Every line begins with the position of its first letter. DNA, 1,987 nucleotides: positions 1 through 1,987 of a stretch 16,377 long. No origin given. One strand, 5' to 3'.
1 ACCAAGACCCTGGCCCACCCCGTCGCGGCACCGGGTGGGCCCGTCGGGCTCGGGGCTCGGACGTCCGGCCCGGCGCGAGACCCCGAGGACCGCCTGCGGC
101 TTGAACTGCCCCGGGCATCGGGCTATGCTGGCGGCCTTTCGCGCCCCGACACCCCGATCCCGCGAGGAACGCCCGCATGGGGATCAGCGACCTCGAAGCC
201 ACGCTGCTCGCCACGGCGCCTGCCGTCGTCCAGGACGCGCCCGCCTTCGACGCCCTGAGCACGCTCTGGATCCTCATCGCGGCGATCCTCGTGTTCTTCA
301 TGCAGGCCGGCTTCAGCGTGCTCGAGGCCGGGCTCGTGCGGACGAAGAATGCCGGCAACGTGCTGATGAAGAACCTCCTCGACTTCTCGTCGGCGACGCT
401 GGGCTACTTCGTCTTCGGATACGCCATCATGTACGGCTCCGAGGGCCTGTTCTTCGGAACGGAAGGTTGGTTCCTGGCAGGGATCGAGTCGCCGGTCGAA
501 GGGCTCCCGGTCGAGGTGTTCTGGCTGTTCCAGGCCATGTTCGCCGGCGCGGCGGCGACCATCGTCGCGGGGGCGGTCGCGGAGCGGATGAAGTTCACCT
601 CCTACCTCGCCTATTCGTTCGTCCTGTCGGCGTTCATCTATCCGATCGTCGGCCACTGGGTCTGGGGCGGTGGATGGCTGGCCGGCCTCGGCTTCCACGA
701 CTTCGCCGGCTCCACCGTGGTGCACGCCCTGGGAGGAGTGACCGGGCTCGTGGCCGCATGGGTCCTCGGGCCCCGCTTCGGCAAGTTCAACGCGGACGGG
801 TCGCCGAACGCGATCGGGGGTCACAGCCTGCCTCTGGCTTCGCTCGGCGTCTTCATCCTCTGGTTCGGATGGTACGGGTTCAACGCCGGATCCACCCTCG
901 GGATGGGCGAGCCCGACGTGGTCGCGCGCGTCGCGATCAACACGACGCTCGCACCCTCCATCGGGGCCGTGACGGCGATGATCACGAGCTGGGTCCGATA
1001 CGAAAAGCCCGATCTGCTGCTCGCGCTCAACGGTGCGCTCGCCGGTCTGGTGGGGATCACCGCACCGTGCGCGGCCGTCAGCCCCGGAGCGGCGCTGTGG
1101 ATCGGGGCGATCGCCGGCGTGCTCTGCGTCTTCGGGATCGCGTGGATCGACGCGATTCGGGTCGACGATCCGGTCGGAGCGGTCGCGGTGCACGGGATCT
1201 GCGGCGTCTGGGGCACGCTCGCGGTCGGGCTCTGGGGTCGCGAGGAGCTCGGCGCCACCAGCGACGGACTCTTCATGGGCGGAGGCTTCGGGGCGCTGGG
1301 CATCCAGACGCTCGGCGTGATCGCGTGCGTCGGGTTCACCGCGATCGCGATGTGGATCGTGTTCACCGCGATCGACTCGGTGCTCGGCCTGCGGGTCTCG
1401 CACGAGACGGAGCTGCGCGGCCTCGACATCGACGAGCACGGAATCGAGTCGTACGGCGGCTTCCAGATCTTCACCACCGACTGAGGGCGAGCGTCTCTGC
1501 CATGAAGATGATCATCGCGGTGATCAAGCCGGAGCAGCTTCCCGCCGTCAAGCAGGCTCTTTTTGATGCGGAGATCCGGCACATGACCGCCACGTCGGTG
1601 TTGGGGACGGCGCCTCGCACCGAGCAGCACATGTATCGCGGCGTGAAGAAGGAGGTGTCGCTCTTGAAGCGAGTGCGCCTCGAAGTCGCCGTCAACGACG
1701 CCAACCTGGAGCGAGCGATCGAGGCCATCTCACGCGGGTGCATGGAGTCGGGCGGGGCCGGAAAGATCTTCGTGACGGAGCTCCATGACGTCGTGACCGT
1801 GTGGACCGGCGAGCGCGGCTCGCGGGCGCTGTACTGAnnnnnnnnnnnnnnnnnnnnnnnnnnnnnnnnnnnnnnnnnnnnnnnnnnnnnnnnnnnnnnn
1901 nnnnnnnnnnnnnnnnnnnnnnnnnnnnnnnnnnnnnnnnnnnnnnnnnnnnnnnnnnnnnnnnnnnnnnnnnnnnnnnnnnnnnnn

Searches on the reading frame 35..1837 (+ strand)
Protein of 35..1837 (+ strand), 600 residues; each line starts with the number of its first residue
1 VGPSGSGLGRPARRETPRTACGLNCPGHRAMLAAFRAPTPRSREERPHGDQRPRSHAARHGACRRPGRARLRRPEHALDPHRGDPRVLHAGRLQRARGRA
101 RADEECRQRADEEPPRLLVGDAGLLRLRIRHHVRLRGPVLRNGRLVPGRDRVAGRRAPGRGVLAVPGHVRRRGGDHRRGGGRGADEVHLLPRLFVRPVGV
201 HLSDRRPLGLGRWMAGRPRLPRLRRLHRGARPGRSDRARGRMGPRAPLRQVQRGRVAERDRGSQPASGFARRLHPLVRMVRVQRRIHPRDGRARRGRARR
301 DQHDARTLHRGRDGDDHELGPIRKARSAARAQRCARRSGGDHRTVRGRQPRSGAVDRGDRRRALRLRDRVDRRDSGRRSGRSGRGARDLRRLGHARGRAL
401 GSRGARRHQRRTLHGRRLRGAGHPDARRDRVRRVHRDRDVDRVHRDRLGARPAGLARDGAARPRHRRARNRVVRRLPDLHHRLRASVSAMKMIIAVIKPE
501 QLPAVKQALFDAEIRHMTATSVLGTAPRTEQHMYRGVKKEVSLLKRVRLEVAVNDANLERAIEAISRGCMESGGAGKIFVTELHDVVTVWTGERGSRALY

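Call 9: search_protein_families(library=pfam, proteins=[window:35-1837:+], max_evalue=0.01)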
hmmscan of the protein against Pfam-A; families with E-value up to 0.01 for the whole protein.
window:35-1837:+ (600 aa): 1 family
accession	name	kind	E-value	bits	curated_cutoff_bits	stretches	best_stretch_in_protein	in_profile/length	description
PF00543.27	P-II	-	5.4e-18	65.6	25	1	490-593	1-102/102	Nitrogen regulatory protein P-II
